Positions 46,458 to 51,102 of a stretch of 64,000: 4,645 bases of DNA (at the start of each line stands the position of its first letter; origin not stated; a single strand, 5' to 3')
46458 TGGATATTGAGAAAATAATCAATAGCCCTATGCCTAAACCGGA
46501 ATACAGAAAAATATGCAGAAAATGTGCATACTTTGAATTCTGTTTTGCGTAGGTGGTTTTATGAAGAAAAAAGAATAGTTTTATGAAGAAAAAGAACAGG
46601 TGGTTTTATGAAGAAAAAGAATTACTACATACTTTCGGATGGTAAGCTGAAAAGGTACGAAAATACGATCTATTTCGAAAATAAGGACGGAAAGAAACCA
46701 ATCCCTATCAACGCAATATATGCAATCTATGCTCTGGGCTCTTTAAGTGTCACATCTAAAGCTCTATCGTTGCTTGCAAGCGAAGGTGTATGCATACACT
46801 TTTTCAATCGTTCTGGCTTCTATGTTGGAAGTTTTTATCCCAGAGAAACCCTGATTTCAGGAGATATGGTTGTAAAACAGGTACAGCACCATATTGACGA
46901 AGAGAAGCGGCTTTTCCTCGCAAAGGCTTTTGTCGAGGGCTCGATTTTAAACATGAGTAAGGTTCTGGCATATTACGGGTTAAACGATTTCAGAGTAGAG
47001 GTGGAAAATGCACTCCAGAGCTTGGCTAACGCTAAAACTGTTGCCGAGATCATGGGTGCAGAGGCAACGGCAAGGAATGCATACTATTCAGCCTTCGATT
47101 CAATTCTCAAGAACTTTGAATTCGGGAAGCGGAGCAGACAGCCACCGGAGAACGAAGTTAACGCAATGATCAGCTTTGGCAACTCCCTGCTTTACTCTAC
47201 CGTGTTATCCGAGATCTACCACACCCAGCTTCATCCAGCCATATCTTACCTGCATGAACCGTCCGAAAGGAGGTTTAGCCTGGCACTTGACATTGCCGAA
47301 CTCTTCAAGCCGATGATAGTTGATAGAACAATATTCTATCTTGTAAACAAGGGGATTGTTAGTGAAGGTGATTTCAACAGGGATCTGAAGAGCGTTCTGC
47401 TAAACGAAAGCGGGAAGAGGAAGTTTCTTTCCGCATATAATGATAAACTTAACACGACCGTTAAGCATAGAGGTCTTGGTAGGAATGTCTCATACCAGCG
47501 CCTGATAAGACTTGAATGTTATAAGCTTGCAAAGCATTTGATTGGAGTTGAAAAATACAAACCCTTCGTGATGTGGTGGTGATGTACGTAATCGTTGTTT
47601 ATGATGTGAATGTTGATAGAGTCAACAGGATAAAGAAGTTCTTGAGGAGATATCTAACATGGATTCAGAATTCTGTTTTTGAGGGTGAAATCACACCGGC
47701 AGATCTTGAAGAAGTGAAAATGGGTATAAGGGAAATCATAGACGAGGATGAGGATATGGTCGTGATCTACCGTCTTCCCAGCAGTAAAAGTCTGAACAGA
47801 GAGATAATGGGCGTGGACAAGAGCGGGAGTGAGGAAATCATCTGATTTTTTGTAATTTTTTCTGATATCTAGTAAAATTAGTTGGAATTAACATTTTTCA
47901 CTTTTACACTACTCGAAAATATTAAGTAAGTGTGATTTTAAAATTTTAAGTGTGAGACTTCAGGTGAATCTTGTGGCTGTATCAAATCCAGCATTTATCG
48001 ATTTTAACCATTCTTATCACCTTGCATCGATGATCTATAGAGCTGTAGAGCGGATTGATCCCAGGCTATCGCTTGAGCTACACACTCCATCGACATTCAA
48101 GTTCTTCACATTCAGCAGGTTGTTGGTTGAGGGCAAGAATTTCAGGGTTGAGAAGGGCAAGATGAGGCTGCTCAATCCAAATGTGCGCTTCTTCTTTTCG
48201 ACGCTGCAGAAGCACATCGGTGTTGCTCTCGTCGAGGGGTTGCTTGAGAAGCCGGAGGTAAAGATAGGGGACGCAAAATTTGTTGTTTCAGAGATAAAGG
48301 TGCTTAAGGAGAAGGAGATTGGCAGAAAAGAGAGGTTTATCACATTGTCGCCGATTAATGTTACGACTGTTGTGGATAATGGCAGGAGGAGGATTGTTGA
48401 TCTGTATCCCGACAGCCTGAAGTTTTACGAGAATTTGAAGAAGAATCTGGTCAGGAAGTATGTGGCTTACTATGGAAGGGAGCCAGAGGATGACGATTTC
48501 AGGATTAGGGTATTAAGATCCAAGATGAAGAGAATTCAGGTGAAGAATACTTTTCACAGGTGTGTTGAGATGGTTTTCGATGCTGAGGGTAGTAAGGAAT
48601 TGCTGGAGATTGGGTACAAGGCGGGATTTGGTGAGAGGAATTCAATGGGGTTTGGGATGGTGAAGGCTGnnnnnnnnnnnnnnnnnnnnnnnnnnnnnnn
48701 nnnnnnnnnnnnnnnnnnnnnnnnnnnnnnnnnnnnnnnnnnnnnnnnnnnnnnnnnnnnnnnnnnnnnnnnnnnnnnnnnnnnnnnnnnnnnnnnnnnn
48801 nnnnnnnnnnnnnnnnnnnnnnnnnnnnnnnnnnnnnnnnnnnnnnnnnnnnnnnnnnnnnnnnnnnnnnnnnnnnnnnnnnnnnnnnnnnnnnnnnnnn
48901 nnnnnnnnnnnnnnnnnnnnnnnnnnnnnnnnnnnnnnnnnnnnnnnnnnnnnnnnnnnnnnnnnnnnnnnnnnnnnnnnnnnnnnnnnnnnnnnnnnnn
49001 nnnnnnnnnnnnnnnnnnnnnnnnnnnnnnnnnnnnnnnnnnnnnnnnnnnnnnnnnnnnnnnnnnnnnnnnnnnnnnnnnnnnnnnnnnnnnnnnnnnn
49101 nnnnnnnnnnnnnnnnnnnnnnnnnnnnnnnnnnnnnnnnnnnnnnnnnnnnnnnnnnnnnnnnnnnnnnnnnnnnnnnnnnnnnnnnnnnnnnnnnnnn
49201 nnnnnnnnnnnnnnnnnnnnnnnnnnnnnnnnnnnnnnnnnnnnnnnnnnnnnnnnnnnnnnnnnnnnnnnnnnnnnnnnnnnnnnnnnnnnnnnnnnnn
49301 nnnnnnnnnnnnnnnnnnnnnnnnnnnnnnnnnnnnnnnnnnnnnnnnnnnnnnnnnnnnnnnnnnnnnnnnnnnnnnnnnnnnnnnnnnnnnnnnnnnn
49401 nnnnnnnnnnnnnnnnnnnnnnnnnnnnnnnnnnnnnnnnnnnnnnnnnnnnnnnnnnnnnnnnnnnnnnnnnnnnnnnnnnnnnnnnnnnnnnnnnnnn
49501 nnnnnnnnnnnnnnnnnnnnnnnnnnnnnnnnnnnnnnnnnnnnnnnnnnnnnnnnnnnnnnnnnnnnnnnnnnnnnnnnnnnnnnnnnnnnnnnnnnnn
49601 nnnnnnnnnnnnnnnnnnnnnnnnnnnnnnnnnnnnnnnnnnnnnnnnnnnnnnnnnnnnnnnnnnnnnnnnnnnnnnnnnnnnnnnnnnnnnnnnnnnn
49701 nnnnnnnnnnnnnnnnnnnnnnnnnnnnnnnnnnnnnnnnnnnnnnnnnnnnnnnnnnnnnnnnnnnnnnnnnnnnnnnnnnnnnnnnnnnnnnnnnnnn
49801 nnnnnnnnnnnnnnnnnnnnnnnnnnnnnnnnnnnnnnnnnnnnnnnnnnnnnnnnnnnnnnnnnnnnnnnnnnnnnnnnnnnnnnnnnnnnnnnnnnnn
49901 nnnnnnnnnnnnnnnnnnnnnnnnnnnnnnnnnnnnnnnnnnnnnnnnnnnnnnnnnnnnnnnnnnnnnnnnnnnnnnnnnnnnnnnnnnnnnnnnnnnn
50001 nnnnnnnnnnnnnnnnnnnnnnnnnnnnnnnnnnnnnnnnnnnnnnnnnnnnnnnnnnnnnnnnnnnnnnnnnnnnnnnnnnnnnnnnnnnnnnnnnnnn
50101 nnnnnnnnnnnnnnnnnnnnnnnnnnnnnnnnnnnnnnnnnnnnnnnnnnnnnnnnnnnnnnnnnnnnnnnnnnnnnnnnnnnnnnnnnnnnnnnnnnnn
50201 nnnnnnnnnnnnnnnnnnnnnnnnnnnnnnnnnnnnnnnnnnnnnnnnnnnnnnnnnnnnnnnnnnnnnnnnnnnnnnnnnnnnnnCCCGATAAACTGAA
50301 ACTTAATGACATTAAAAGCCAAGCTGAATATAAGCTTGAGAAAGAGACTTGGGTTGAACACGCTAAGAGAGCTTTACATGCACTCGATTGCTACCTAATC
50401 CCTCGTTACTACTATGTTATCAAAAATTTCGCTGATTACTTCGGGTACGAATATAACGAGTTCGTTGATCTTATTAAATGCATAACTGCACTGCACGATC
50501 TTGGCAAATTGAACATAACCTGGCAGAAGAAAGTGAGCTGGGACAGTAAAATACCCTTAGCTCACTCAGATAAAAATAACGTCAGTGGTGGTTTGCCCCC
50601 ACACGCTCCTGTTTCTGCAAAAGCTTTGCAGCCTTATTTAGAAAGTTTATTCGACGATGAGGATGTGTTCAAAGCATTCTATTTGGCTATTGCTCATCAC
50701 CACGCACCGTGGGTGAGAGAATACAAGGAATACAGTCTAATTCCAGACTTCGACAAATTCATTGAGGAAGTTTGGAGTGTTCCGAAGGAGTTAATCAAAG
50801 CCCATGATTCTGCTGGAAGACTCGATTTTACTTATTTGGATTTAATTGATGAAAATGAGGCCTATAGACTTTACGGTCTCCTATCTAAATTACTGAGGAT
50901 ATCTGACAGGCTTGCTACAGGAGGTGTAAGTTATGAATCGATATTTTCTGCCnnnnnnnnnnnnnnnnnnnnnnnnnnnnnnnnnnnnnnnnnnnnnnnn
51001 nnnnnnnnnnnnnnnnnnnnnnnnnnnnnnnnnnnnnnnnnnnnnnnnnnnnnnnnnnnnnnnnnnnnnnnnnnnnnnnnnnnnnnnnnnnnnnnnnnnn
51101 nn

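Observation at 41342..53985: Complete type I CRISPR-Cas locus with non-canonical gene order and a helicase→HD fused Cas3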

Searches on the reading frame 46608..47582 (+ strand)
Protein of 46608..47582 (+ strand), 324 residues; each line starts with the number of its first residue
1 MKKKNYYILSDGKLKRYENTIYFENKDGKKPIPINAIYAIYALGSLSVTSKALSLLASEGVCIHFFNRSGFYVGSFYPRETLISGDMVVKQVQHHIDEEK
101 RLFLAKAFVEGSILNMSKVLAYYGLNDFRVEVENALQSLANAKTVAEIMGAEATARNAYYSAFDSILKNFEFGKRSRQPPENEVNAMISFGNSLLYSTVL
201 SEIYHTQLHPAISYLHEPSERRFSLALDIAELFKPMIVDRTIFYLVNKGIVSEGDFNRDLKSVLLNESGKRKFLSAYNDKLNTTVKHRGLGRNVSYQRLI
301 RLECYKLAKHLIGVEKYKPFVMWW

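Call 5: search_protein_families(library=ncbifam, proteins=[window:46608-47582:+], max_evalue=0.01)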
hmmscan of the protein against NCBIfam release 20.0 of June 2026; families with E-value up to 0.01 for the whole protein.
window:46608-47582:+ (324 aa): 10 families
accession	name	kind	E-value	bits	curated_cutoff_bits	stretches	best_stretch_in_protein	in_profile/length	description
TIGR03641.1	cas1_HMARI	exception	5.3e-143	476.2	304.1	1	4-324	1-324/324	type I-B CRISPR-associated endonuclease Cas1b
TIGR00287.1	cas1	equivalog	2.7e-101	338.9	71.7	1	6-319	2-327/327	CRISPR-associated endonuclease Cas1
TIGR04093.1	cas1_CYANO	exception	4.7e-64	216.4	385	1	24-322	27-333/334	type I-D CRISPR-associated endonuclease Cas1d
NF049935.1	cas4g_cas1g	exception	9.1e-57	192.7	560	1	20-321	232-544/546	CRISPR-associated endonuclease Cas4g/Cas1g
TIGR03640.1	cas1_DVULG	exception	6.3e-50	170.3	385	1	12-322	13-340/340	type I-C CRISPR-associated endonuclease Cas1c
TIGR03983.1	cas1_MYXAN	equivalog_domain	1.8e-42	145.5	358.05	1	11-313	20-336/347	type I-MYXAN CRISPR-associated endonuclease Cas1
TIGR03639.1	cas1_NMENI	exception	5.2e-18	65.3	120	1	4-268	2-253/278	type II CRISPR-associated endonuclease Cas1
TIGR04329.1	cas1_PREFRAN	exception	2.3e-15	56.5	300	1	26-277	30-281/317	type V CRISPR-associated endonuclease Cas1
TIGR03638.1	cas1_ECOLI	exception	8.6e-14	51.4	215.6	2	141-262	126-245/269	type I-E CRISPR-associated endonuclease Cas1e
TIGR03637.1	cas1_YPEST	exception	1.5e-10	41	150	1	32-249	39-275/307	type I-F CRISPR-associated endonuclease Cas1f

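Call 6: search_protein_families(library=pfam, proteins=[window:46608-47582:+], max_evalue=0.01)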
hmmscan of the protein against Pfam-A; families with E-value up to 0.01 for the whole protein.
window:46608-47582:+ (324 aa): 1 family
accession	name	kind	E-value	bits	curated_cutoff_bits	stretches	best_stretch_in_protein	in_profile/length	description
PF01867.21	Cas_Cas1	-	4.1e-90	302.2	22.3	1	6-278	1-282/283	CRISPR associated protein Cas1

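Call 7: search_protein_families(library=padloc, proteins=[window:46608-47582:+], max_evalue=0.01)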
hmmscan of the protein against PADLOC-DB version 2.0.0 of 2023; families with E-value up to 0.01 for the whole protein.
window:46608-47582:+ (324 aa): 34 families (the best 25 are shown)
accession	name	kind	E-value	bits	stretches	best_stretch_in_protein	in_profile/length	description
PDLC01335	Cas1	-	3.6e-140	464.8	1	5-320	1-314/315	"CAS-I,CAS-II,CAS-III,CAS-IV,CAS-V,CAS-VI; acquisition_1"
PDLC01742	Cas1b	-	4.6e-136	451.6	1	3-324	2-326/326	-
PDLC02065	Cas1b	-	3.3e-128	425.8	1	3-324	2-329/329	-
PDLC01449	Cas1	-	4.8e-102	339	1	4-315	2-284/285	"CAS-I,CAS-II,CAS-III,CAS-IV,CAS-V,CAS-VI; acquisition_1"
PDLC00927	Cas1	-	7.2e-102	338.9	1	6-319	2-327/327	CRISPR-associated endonuclease Cas1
PDLC01248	Cas1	-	6.3e-97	322.5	1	4-313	1-289/289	"CAS-I,CAS-II,CAS-III,CAS-IV,CAS-V,CAS-VI; acquisition_1"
PDLC00928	Cas1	-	8e-92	305.6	1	5-312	2-314/315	Cas1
PDLC01608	Cas1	-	3.7e-84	280.5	1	6-278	2-275/276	"CAS-I,CAS-II,CAS-III,CAS-IV,CAS-V,CAS-VI; acquisition_1"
PDLC01249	Cas1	-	1e-75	252.4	1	7-256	2-246/246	"CAS-I,CAS-II,CAS-III,CAS-IV,CAS-V,CAS-VI; acquisition_1"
PDLC02025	Cas1d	-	2.7e-65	219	1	20-322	21-315/316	-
PDLC01743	Cas1c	-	5.4e-54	181.6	1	7-322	9-336/337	-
PDLC01334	Cas1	-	1.4e-50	170.5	1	13-321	13-336/336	"CAS-I,CAS-II,CAS-III,CAS-IV,CAS-V,CAS-VI; acquisition_1"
PDLC00923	Cas1c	-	1.7e-50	170.3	1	12-322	13-340/340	"CRISPR-associated endonuclease Cas1, subtype I-C/DVULG"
PDLC02067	Cas1b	-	1.7e-47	160.4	1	10-313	207-522/533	-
PDLC01747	Cas1g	-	7.8e-47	158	1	24-318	220-518/523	-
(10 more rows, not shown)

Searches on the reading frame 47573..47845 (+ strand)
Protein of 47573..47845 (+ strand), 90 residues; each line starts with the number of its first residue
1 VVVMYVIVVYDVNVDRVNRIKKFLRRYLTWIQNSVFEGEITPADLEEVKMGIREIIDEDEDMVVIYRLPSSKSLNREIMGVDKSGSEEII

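Call 5: search_protein_families(library=ncbifam, proteins=[window:47573-47845:+], max_evalue=0.01)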
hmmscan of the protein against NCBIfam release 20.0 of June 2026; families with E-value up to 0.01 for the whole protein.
window:47573-47845:+ (90 aa): 2 families
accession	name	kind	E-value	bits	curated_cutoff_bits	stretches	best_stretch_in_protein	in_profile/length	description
TIGR01573.1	cas2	equivalog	4.5e-14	52.5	24.5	1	4-84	1-86/96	CRISPR-associated endonuclease Cas2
NF048006.1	ArgnteThtga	equivalog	8.2e-05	21.3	700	1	10-64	27-81/633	protein argonaute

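Call 6: search_protein_families(library=pfam, proteins=[window:47573-47845:+], max_evalue=0.01)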
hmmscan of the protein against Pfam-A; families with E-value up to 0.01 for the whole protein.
window:47573-47845:+ (90 aa): 1 family
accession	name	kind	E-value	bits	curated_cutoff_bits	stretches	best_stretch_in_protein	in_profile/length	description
PF09827.14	CRISPR_Cas2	-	1e-23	83.8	23.8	1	4-72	1-70/74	CRISPR associated protein Cas2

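Call 7: search_protein_families(library=padloc, proteins=[window:47573-47845:+], max_evalue=0.01)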
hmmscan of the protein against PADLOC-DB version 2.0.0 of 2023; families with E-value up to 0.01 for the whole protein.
window:47573-47845:+ (90 aa): 21 families
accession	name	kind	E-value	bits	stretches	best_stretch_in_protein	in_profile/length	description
PDLC01749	Cas2b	-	6.5e-35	117.5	1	4-90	1-87/87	-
PDLC02076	Cas2b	-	9.2e-31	104.1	1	4-88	1-85/87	-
PDLC01443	Cas2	-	5e-30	101.9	1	4-89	1-85/86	"CAS-I,CAS-II,CAS-III,CAS-IV,CAS-V,CAS-VI; acquisition_2"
PDLC01338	Cas2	-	6.4e-29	98.3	1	6-82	1-75/76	"CAS-I,CAS-II,CAS-III,CAS-IV,CAS-V,CAS-VI; acquisition_2"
PDLC00936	Cas2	-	6.6e-24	82.2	1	6-81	1-81/83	Cas2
PDLC01649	Cas2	-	1e-21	75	1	4-71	1-68/70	"CAS-I,CAS-II,CAS-III,CAS-IV,CAS-V,CAS-VI; acquisition_2"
PDLC01750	Cas2b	-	1.1e-17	62.2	1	4-81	1-77/86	-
PDLC01748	Cas2_IIIa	-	5.4e-17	60.2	1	4-74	1-71/88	-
PDLC01251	Cas2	-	3.9e-16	57.1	1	4-80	1-77/84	"CAS-I,CAS-II,CAS-III,CAS-IV,CAS-V,CAS-VI; acquisition_2"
PDLC02027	Cas2d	-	9.1e-15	52.9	1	4-84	1-82/89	-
PDLC00935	Cas2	-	1.2e-14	52.5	1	4-84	1-86/96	CRISPR-associated endonuclease Cas2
PDLC01756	Cas2g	-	4e-14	50.4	1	6-77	6-78/96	-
PDLC01751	Cas2c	-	1.9e-13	48.8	1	4-84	1-86/95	-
PDLC01525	Cas2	-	1.3e-11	43.1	1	4-79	1-77/90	"CAS-I,CAS-II,CAS-III,CAS-IV,CAS-V,CAS-VI; acquisition_2"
PDLC02077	Cas2b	-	4e-11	41.2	1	4-80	1-79/96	-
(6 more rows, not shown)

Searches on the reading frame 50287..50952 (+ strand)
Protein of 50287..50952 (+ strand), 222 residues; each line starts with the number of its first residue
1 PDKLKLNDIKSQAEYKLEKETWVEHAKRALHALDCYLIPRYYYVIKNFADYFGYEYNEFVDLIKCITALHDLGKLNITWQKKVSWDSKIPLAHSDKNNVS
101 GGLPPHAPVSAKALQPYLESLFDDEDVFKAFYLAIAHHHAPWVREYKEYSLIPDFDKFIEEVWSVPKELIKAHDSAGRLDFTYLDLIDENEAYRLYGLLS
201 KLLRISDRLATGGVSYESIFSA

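Call 37: search_solved_structures(query=A2, max_evalue=1, show_alignments=2)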
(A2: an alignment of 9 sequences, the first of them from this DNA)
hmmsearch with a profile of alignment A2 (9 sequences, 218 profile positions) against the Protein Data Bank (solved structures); distinct sequences matched with E-value up to 1: 10.
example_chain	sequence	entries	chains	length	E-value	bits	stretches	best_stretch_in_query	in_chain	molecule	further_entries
3s4l_A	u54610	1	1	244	6e-07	32.7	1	14-137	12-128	CAS3 Metal dependent phosphohydrolase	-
8wth_A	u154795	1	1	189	3.2e-05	27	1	12-158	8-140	HD Cas3-type domain-containing protein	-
7tra_Q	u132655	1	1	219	0.00045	23.3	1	54-135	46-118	CRISPR-associated endonuclease Cas3-HD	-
7tr8_Q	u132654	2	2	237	0.00053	23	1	54-135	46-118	CRISPR-associated endonuclease Cas3-HD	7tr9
7r2k_Q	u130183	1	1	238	0.00053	23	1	54-135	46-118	CRISPR-associated endonuclease Cas3-HD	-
8g9u_P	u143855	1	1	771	0.00076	22.5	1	26-150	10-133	Cas3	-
8zns_A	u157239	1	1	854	0.0011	21.9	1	37-150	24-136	CRISPR-associated endonuclease Cas3-HD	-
4qqw_A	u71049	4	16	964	0.0025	20.8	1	44-106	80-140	CRISPR-associated helicase, Cas3 family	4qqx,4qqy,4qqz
6c66_G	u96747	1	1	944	0.0027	20.7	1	44-106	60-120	CRISPR-associated helicase, Cas3 family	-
4q2c_A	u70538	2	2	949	0.007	19.4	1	44-134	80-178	CRISPR-associated helicase Cas3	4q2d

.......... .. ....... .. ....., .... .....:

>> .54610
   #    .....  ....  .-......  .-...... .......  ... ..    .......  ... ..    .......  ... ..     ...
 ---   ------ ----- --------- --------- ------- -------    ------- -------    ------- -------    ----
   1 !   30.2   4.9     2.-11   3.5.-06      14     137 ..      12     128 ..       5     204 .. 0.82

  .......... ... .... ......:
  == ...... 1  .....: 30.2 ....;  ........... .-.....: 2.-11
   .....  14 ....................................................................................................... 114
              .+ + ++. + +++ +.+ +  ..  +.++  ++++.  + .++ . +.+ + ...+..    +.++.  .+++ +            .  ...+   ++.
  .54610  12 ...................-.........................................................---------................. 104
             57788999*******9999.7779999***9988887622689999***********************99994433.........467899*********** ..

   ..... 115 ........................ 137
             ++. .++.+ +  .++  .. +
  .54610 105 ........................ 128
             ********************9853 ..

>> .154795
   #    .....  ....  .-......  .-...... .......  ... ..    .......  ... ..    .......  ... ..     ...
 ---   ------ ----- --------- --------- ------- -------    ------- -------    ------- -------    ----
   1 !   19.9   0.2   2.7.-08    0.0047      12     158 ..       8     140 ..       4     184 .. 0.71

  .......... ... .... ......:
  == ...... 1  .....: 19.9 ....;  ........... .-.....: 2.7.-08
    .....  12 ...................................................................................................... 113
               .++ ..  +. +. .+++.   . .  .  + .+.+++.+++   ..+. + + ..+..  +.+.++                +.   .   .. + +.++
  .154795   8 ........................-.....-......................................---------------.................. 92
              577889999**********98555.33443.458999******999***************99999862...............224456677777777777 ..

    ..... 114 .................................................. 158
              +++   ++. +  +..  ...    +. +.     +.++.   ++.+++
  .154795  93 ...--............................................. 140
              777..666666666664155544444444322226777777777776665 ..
